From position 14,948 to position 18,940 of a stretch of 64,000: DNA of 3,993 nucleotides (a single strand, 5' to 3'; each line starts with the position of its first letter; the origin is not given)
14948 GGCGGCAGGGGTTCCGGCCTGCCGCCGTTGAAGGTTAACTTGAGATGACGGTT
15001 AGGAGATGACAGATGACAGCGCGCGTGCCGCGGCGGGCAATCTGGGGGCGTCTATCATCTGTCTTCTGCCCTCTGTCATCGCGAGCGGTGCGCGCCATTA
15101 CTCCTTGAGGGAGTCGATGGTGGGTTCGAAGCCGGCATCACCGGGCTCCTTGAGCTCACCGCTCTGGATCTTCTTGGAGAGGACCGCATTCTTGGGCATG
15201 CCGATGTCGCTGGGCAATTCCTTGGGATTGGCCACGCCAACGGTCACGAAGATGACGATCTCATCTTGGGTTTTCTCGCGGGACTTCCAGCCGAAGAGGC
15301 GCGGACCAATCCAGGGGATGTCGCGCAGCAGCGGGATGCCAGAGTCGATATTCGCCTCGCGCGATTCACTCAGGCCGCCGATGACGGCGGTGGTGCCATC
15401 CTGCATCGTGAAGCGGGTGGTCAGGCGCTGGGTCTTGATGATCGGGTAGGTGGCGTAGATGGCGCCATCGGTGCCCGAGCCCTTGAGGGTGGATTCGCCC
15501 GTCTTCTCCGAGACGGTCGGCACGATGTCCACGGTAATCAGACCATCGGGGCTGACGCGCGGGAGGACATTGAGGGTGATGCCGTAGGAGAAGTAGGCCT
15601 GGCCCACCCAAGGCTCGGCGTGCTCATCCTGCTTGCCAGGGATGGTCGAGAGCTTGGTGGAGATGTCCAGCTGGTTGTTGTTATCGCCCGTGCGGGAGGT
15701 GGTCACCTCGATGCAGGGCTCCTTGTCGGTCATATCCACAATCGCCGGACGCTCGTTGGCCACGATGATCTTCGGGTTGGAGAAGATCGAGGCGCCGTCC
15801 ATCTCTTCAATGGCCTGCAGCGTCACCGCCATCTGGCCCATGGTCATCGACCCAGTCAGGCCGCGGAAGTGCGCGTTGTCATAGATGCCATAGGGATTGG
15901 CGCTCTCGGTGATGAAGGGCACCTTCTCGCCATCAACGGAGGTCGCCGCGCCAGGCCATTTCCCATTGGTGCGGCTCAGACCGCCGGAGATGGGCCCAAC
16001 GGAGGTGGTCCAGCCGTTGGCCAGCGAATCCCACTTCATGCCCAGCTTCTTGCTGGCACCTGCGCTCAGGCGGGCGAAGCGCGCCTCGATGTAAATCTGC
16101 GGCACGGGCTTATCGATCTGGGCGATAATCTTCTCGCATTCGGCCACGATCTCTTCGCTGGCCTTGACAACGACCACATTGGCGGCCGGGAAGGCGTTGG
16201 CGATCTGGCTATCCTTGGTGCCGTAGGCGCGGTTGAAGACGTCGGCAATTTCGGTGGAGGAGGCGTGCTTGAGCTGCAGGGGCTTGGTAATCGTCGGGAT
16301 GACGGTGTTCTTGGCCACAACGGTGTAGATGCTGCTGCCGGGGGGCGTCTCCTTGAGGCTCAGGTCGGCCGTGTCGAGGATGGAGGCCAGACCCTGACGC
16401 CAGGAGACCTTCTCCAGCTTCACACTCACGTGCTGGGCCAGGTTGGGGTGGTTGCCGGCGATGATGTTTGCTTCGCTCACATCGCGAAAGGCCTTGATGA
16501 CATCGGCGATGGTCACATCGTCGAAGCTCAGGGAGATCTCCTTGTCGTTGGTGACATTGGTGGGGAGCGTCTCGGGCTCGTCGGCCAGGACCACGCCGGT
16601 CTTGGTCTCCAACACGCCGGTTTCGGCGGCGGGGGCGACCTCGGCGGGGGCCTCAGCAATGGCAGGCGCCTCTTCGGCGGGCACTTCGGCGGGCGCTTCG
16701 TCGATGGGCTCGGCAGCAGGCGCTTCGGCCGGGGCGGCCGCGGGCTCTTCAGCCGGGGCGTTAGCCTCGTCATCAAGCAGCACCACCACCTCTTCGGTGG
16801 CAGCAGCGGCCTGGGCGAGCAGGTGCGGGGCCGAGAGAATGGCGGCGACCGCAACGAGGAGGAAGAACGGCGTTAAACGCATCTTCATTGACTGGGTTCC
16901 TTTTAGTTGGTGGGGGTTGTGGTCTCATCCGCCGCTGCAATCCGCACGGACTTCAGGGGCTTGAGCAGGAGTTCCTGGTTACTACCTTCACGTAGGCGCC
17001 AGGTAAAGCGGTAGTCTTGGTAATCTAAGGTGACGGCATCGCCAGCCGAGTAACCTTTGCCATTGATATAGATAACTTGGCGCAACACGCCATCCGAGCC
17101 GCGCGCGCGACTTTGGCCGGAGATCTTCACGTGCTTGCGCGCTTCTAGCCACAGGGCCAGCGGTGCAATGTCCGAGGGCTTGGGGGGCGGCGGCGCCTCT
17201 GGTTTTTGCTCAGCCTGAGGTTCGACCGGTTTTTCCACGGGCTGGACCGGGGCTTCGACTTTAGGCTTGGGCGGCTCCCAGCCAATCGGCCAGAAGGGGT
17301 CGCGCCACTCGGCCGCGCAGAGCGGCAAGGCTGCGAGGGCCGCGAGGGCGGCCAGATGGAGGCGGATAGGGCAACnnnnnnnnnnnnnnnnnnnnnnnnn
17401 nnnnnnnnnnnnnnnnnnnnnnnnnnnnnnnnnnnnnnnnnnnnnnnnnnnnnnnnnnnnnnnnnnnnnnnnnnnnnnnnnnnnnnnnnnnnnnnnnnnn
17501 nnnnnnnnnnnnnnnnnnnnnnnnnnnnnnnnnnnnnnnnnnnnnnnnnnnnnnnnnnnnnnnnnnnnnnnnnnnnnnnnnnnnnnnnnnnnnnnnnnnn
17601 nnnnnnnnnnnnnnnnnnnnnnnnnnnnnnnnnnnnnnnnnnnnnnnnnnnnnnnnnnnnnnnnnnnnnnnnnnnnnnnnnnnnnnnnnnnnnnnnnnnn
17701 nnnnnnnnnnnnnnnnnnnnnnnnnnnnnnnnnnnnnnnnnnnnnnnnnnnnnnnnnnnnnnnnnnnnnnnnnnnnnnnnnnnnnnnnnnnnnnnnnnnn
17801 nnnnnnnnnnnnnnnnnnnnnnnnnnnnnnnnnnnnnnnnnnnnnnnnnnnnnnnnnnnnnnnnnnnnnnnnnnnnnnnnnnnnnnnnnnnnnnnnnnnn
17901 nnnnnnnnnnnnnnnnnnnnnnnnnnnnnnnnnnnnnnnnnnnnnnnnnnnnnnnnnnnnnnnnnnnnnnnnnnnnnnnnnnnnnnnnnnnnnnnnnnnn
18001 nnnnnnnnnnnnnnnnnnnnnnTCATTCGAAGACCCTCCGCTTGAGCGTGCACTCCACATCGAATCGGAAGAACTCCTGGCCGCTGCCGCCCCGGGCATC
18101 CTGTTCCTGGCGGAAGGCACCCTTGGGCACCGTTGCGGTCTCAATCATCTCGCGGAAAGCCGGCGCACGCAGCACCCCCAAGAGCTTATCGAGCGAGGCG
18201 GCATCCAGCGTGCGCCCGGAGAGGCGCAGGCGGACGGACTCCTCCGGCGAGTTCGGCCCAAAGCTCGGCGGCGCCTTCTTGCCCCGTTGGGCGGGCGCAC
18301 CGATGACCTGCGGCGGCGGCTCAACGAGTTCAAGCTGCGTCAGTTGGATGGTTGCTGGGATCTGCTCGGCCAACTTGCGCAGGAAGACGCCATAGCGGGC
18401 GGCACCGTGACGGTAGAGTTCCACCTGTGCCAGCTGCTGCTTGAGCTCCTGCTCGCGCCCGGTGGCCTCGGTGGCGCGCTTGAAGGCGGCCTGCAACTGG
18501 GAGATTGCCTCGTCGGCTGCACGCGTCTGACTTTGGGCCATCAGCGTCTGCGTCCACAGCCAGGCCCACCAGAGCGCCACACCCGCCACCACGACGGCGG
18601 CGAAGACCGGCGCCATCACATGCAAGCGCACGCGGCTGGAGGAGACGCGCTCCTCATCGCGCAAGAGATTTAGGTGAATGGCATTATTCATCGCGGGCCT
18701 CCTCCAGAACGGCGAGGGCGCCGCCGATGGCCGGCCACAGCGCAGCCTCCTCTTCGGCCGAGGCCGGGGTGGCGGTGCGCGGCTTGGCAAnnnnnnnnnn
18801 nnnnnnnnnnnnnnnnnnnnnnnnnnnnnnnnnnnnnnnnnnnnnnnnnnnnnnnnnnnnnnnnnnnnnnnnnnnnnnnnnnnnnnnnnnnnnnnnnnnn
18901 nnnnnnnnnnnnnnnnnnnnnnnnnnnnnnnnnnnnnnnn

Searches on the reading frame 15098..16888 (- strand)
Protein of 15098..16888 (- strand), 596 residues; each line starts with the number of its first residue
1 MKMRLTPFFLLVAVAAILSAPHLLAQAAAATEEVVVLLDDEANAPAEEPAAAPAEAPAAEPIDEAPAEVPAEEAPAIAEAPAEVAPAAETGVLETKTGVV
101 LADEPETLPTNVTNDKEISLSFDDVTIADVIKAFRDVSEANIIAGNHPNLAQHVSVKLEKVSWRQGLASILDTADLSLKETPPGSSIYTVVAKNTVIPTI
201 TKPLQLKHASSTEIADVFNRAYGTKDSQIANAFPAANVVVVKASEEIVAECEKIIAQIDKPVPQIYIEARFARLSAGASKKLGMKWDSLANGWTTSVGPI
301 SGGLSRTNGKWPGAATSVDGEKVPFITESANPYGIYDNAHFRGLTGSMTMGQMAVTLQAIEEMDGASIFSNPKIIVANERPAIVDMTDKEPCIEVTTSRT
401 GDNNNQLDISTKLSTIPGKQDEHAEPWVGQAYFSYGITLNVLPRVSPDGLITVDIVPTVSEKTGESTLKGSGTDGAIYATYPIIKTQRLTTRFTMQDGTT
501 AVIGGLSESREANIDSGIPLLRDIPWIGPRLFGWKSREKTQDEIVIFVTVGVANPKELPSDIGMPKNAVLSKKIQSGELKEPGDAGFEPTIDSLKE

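Call 6: search_protein_families(library=pfam, proteins=[window:15098-16888:-], max_evalue=0.01)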
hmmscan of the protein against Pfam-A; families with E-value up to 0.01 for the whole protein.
window:15098-16888:- (596 aa): 3 families
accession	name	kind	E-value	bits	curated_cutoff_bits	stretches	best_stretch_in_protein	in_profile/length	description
PF00263.26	Secretin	-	2.2e-30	105.9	27.5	1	360-552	2-167/169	Bacterial type II and III secretion system protein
PF03958.22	Secretin_N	-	5e-08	33.5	28.2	1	205-264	5-69/69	Bacterial type II/III secretion system short domain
PF07660.19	STN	-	0.0042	17.3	28.4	0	151-179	13-41/52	Secretin and TonB N terminus short domain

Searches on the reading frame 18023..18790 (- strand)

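Call 6: search_protein_families(library=pfam, proteins=[window:18023-18790:-], max_evalue=0.01)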
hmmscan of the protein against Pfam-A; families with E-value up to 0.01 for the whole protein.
window:18023-18790:- (255 aa): 1 family
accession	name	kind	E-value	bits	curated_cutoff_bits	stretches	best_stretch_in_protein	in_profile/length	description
PF05137.18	PilN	-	0.0088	16.5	22.8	0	136-249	2-78/78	Fimbrial assembly protein (PilN)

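Call 39: search_protein_families(library=ncbifam, proteins=[window:18023-18790:-], max_evalue=0.01)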
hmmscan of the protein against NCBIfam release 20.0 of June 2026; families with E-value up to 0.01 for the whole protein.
window:18023-18790:- (255 aa): 1 family
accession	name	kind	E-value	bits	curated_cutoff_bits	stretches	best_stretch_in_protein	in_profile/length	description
NF045709.1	Amuc_1101_fam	equivalog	0.0017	17.3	650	1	64-155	381-473/608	Amuc_1101 family PilM-like pilus complex protein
